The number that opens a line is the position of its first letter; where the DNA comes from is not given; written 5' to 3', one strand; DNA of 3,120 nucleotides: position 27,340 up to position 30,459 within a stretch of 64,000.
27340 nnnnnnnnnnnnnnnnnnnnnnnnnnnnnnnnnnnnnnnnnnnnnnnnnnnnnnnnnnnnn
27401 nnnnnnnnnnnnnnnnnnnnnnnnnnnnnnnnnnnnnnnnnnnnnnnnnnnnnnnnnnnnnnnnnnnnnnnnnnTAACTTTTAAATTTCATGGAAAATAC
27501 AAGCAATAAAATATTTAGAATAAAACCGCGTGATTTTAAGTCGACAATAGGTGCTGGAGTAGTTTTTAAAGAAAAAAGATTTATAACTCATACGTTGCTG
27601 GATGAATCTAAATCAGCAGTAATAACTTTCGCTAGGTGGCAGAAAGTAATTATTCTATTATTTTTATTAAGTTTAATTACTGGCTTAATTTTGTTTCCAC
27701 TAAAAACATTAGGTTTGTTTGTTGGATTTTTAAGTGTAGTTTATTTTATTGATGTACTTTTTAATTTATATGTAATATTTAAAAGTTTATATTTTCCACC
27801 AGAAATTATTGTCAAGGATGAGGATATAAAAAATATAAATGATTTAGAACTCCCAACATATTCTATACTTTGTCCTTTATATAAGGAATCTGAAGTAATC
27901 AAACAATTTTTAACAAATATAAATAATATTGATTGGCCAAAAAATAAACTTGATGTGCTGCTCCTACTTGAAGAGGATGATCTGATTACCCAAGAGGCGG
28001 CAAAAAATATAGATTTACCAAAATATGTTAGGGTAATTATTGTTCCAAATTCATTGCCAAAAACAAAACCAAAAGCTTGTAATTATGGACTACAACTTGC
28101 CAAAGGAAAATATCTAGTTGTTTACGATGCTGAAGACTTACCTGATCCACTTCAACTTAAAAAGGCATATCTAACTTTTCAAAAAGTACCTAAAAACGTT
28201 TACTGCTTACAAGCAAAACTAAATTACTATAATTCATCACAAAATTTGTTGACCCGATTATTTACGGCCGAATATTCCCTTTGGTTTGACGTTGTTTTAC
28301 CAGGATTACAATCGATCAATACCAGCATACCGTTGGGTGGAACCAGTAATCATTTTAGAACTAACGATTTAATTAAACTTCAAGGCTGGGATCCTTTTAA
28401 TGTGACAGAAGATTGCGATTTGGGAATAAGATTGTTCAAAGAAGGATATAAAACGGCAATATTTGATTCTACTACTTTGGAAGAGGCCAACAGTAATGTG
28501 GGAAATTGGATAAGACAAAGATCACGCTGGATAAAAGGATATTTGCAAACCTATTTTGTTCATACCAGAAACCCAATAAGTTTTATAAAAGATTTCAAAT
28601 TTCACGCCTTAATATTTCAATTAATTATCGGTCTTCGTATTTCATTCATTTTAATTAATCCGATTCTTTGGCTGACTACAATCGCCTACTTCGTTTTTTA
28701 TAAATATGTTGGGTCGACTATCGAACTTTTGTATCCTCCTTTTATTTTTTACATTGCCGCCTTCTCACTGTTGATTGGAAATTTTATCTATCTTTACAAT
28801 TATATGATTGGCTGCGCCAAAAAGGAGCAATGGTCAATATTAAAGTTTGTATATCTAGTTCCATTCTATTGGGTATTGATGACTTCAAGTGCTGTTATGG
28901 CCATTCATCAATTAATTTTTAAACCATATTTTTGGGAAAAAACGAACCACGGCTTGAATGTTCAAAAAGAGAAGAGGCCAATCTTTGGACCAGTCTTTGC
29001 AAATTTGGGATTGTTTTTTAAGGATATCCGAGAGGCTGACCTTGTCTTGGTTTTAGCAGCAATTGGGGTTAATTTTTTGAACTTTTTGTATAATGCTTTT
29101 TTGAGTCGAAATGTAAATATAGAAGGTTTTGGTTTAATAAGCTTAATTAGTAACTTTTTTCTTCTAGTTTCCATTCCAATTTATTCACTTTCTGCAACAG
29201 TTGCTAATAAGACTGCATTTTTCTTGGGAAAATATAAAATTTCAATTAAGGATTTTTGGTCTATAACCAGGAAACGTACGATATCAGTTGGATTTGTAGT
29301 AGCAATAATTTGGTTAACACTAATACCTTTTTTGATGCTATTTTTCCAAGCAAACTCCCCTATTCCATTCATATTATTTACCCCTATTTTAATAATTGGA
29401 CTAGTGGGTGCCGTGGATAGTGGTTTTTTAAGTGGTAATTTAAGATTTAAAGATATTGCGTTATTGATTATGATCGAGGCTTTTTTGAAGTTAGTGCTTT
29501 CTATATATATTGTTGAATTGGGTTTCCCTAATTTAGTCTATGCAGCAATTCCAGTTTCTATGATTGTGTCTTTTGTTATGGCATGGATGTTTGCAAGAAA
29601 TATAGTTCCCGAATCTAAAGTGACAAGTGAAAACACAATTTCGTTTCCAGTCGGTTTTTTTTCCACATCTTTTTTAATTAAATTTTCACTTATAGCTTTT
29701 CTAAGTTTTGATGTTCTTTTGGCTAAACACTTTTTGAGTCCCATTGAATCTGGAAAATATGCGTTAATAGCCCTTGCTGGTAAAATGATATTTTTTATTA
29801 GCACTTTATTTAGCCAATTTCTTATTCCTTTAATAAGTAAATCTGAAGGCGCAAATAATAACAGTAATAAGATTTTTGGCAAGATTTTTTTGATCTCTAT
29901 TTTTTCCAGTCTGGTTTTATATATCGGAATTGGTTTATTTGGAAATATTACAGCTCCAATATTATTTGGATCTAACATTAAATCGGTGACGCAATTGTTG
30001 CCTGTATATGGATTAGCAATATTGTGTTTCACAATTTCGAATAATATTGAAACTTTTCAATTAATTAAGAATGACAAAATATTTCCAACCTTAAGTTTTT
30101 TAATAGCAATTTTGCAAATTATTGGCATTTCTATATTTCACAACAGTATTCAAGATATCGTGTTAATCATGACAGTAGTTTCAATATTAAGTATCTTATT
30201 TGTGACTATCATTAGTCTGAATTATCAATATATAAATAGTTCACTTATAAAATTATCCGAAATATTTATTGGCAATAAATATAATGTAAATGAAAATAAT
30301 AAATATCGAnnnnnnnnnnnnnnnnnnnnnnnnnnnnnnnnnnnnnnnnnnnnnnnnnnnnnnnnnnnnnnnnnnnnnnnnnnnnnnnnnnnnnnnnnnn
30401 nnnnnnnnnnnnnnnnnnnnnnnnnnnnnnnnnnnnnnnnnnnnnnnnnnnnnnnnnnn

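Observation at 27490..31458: Single 1322-aa polypeptide fusing a processive GT2 synthase, a Wzx/MOP-like flippase domain and a GT4 transferase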

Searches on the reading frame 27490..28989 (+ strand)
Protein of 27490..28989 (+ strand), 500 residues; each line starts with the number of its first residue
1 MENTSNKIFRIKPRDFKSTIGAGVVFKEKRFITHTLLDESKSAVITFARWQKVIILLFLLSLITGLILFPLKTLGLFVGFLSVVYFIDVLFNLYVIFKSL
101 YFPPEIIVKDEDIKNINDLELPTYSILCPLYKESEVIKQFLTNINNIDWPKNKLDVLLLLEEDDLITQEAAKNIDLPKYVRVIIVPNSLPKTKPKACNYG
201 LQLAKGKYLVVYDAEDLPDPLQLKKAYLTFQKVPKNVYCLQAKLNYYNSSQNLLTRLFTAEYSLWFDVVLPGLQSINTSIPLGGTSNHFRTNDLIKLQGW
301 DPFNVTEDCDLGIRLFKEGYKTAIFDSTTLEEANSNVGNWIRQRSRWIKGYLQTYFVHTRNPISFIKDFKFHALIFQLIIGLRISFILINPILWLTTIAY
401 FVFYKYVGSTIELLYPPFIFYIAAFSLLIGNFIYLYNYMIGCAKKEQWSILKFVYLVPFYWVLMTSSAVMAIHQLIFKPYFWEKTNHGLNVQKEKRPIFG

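Call 34: search_solved_structures(query=window:27490-28989:+, max_evalue=0.01)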
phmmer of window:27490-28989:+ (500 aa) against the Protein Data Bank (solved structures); distinct sequences matched with E-value up to 0.01: 2.
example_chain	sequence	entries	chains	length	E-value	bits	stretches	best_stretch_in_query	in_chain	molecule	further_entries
6yv7_B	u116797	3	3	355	0.0018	20.6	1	122-217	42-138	Glycosyl transferase, family 2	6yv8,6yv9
6yv7_A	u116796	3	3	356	0.0018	20.5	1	122-217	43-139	Glycosyl transferase, family 2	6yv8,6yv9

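Call 67: search_protein_families(library=ncbifam, proteins=[window:27490-28989:+], max_evalue=0.01)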
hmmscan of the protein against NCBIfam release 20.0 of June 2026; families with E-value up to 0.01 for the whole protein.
window:27490-28989:+ (500 aa): 11 families
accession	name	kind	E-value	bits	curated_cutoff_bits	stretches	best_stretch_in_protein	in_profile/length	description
TIGR03937.1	PgaC_IcaA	equivalog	7.1e-18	64.7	422.3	1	83-478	4-393/407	poly-beta-1,6-N-acetyl-D-glucosamine synthase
TIGR03030.1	CelA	equivalog_domain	8.1e-18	63.8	699.1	1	112-396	121-425/714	UDP-forming cellulose synthase catalytic subunit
NF008558.0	PRK11498.1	equivalog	1e-13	50.1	992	1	120-404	271-557/872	UDP-forming cellulose synthase catalytic subunit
TIGR03111.1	glyc2_xrt_Gpos1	hypoth_equivalog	1.7e-11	43.6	363.95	1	106-483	32-415/439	TIGR03111 family XrtG-associated glycosyltransferase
NF041865.1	EpsU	equivalog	8.1e-09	35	700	1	123-353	40-267/394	exopolysaccharide biosynthesis GT2 family glycosyltransferase EpsU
NF011304.0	PRK14716.1-2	equivalog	3.1e-07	29.6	604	1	124-316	59-265/502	glycosyl transferase family protein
NF053846.1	glyco_with_XrtP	equivalog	1e-05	24.4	520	1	273-485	215-435/440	XrtP-associated glycosyltransferase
NF011305.0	PRK14716.1-3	equivalog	7.9e-05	22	409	1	81-323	15-266/486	glycosyl transferase family protein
NF041875.1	EPS_EpsD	equivalog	0.00024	20.6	370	1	125-343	2-219/325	exopolysaccharide biosynthesis glycosyltransferase EpsD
NF007482.0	PRK10073.1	equivalog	0.0015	17.6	423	1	122-220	6-100/334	glycosyltransferase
TIGR04283.1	glyco_like_mftF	equivalog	0.0019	17.8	182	1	125-325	2-178/221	TIGR04283 family arsenosugar biosynthesis glycosyltransferase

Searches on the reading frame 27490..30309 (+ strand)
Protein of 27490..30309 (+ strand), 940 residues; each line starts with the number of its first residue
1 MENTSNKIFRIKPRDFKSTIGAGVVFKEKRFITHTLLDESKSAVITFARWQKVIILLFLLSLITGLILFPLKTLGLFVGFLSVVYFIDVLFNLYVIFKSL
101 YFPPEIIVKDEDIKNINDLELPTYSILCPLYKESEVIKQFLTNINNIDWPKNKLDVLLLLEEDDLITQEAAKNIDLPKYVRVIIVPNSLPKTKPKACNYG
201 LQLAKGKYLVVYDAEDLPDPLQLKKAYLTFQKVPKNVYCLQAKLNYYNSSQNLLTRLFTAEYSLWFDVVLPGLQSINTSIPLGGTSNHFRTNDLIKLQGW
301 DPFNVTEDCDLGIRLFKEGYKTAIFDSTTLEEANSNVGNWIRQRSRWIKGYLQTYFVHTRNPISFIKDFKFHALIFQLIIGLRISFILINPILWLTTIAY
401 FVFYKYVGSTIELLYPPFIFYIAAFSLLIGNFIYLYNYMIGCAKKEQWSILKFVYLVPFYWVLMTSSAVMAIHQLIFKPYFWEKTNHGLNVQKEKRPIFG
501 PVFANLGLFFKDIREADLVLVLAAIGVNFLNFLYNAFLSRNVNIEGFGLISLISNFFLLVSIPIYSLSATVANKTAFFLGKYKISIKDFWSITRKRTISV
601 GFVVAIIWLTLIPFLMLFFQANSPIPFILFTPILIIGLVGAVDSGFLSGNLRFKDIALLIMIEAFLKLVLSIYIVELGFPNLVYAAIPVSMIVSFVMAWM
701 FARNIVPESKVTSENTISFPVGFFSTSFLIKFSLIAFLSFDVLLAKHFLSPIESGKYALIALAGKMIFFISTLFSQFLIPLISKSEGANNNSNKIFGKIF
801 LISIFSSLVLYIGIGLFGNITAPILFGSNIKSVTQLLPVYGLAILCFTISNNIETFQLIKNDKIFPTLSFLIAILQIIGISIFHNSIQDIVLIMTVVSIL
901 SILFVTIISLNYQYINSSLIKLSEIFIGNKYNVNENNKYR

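Call 48: predict_structure(alignment_id=A4)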
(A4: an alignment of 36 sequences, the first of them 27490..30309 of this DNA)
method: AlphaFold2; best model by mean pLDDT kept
length: 940 residues; sequences in the alignment: 36
mean_pLDDT: 82.8   pTM: 0.55
mean pLDDT of the five models: 82.8, 82.4, 80.7, 80.2, 78.6
residues with pLDDT >= 90: 283; 70-90: 549; 50-70: 66; < 50: 42
segments of 3 or more residues with pLDDT < 50: 1-4, 494-513, 923-940
pLDDT, mean of each block of 10 residues (from residue 1): 63 88 88 89 84 89 90 86 84 79 77 90 95 87 94 96 91 92 90 90 96 90 95 90 78 78 76 75 78 92 81 86 88 78 85 87 86 80 73 77 76 77 76 72 71 76 86 83 62 44 37 58 83 85 82 84 92 92 87 92 90 81 79 88 93 89 91 85 84 91 77 74 92 90 86 89 89 88 89 87 89 88 82 90 94 91 87 91 90 93 87 62 43 36
secondary structure, 60 per line:
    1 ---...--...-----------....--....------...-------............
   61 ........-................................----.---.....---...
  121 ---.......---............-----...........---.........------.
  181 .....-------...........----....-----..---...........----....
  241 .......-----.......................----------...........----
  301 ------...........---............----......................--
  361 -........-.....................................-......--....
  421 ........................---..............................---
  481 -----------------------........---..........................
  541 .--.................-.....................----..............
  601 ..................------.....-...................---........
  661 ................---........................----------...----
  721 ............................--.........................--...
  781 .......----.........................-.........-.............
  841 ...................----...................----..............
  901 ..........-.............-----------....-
elements in order (helices of 4 or more, strands of 3 or more residues): E9-11 E23-26 E29-32 H49-68 H70-101 H110-114 E124-130 H134-145 E154-161 H165-173 E180-185 H193-203 E208-211 H222-232 E237-247 H253-275 E286-290 H291-296 H307-317 E321-332 H337-358 H362-369 H371-407 H409-414 H417-444 H448-477 H504-511 H515-541 H544-560 H562-582 H587-618 H625-629 H631-649 H653-676 H680-703 H721-748 H751-775 H778-787 H792-816 H818-826 H828-859 H864-882 H887-910 H912-924 H936-939

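Call 50: fold_search(model_id=the predicted structure, library=pdb)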
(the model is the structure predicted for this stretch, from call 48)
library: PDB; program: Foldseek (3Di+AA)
matches with E <= 10: 808; with E <= 0.001: 220
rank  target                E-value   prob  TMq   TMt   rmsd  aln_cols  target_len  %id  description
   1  7sp7_A                1.4e-09  1.00  0.31  0.56   7.2       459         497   14  Chlorella virus hyaluronan synthase inhibited by UDP (released 2022-04-06)
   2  9b8v_E                1.8e-09  1.00  0.33  0.36  13.1       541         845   18  AlphaFold2 informed cryo-EM model of the E. coli cellulose synthase BcsAG3B6 complex (released 2025-02-19)
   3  8smn_A                2.7e-09  1.00  0.31  0.54  12.4       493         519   14  Xenopus laevis hyaluronan synthase 1, nascent HA polymer bound state (released 2024-05-01)
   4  8smm_A                8.7e-09  1.00  0.25  0.41  13.9       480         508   14  Xenopus laevis hyaluronan synthase 1 (released 2024-05-01)
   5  4p00_A                9.4e-09  1.00  0.33  0.41   8.3       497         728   17  Bacterial Cellulose Synthase in complex with cyclic-di-GMP and UDP (released 2014-04-09)
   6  9fnn_A                1.0e-08  1.00  0.34  0.39   5.0       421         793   19  Cryo-EM structure of the c-di-GMP-saturated 'crown'less Bcs macrocomplex for cellulose secretion in E. coli (released 2024-10-16)
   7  8smp_A                1.1e-08  1.00  0.31  0.51   8.9       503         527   15  Xenopus laevis hyaluronan synthase 1, UDP-bound, gating loop inserted state (released 2024-05-01)
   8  8sne_A                1.2e-08  1.00  0.31  0.57   6.9       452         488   14  Chlorella virus Hyaluronan Synthase bound to GlcA extended GlcNAc primer and UDP (released 2024-05-01)
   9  7sp9_A                1.3e-08  1.00  0.22  0.40  15.5       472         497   14  Chlorella virus Hyaluronan Synthase in the GlcNAc-primed channel-closed state (released 2022-04-06)
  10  9yq4_A                1.7e-08  1.00  0.32  0.57   6.8       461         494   12  Chlorella virus hyaluronan synthase bound to a proofreading UDP-GlcA (released 2025-12-10)
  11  7sp8_A                2.2e-08  1.00  0.30  0.54   7.3       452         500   15  Chlorella virus Hyaluronan Synthase bound to UDP-GlcNAc (released 2022-04-06)
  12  8snc_A                2.4e-08  1.00  0.32  0.58   6.6       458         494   13  Chlorella virus Hyaluronan Synthase bound to GlcA extended GlcNAc primer (released 2024-05-01)
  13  9fmv_A                2.4e-08  1.00  0.26  0.31  16.8       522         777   18  Cryo-EM structure of the c-di-GMP-free synthase:pEtN transferase complex (BcsA-Bct-G3) from the E. coli cellulose secr (released 2024-10-16)
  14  9yq2_A                2.6e-08  1.00  0.31  0.57   7.0       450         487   14  Chlorella virus hyaluronan synthase bound to DDM (released 2025-12-10)
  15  6yv7_B                3.7e-08  1.00  0.28  0.68   6.9       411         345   16  Mannosyltransferase PcManGT from Pyrobaculum calidifontis (released 2020-07-22)
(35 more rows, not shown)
